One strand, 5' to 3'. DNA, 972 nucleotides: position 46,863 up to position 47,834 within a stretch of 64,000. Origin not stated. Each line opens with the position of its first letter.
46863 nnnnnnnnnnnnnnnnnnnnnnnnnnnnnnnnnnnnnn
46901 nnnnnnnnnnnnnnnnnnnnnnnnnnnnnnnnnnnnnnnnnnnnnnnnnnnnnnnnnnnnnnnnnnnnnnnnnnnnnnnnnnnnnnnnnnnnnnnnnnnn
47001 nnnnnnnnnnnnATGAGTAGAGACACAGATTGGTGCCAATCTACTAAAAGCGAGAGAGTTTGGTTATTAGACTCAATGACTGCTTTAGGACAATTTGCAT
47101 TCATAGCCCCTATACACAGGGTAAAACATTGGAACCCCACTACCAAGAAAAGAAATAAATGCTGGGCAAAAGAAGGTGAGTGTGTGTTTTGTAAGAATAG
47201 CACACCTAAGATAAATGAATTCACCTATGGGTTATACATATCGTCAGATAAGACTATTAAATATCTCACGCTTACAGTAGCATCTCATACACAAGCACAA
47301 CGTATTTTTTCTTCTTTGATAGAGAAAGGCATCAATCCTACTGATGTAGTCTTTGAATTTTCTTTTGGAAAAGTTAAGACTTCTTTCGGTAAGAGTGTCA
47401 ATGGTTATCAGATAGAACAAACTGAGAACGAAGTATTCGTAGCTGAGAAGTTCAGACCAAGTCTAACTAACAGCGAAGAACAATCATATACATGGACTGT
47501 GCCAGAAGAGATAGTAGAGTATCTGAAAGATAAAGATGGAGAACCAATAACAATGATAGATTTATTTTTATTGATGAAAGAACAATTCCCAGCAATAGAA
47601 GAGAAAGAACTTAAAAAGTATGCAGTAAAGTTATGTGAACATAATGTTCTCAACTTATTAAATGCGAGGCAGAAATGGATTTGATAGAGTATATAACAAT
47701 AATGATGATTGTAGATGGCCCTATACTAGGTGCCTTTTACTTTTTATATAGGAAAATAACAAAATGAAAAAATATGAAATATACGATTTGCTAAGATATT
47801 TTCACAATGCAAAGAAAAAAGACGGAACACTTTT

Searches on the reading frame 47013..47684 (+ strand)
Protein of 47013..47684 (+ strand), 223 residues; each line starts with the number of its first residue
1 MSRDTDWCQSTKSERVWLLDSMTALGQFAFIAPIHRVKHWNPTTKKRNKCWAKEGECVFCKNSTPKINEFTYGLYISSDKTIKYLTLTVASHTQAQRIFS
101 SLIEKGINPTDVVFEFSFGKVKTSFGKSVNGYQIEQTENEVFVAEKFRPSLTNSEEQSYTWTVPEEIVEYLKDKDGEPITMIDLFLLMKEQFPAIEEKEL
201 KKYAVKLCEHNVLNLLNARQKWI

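Call 34: search_protein_families(library=pfam, proteins=[window:47013-47684:+], max_evalue=0.01)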
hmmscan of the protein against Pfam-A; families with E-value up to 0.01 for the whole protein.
window:47013-47684:+ (223 aa): 0 families

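Call 94: search_protein_families(library=ncbifam, proteins=[window:47013-47684:+], max_evalue=0.01)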
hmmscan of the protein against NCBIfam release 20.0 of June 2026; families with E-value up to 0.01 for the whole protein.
window:47013-47684:+ (223 aa): 1 family
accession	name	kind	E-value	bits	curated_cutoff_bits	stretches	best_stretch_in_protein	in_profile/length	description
NF003385.0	PRK04527.1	equivalog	0.0083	14.8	603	0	14-143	124-250/401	argininosuccinate synthase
